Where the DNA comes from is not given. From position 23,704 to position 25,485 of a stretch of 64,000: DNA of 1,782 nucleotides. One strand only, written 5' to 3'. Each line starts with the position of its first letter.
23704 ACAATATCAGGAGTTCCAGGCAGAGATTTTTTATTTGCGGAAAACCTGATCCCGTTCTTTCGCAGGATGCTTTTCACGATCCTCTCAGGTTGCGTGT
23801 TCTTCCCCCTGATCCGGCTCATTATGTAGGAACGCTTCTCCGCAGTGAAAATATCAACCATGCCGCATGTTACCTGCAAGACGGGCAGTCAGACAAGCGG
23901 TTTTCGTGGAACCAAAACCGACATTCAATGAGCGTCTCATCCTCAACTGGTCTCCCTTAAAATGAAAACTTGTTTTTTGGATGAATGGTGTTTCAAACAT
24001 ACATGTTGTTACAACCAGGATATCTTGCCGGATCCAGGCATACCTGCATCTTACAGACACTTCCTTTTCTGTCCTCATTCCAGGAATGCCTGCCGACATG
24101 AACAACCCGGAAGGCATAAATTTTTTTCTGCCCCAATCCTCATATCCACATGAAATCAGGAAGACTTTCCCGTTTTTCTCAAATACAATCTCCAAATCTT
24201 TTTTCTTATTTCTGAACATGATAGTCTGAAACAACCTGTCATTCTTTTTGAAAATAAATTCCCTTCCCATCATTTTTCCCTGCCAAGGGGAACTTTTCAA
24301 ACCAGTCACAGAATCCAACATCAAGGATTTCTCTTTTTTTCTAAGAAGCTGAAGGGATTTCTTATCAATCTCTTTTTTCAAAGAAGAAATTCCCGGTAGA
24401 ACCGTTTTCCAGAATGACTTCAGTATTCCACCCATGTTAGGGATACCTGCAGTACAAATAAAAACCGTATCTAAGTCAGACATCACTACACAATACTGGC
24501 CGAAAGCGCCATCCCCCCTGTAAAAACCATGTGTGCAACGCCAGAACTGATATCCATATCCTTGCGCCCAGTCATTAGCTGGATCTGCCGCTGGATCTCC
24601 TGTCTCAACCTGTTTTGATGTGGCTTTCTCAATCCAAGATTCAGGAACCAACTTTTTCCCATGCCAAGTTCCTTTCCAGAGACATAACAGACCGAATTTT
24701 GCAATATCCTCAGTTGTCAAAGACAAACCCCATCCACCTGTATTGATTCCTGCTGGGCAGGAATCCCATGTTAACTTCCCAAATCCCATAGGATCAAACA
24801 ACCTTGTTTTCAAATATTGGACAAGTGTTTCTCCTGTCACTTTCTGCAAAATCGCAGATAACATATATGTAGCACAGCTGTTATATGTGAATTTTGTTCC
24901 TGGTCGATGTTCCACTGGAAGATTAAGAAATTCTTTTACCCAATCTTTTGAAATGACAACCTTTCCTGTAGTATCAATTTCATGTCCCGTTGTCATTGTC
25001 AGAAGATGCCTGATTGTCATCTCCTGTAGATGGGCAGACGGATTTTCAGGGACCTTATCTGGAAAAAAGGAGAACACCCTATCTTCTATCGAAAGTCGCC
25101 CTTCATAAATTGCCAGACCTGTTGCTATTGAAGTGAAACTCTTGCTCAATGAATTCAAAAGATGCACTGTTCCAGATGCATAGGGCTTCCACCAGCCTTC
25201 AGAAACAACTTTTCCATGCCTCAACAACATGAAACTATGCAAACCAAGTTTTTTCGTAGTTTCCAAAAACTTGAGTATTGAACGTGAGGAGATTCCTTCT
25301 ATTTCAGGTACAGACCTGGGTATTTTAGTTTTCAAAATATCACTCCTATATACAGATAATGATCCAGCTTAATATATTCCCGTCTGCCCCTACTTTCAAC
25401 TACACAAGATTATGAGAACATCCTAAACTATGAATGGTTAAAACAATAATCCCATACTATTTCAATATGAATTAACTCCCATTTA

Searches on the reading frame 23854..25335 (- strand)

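Call 25: search_protein_families(library=pfam, proteins=[window:23854-25335:-], max_evalue=0.00001)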
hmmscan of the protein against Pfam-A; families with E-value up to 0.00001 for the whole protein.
window:23854-25335:- (493 aa): 1 family
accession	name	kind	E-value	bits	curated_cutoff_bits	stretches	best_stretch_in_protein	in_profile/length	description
PF00144.29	Beta-lactamase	-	4.2e-35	121.9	27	1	34-293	18-305/329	Beta-lactamase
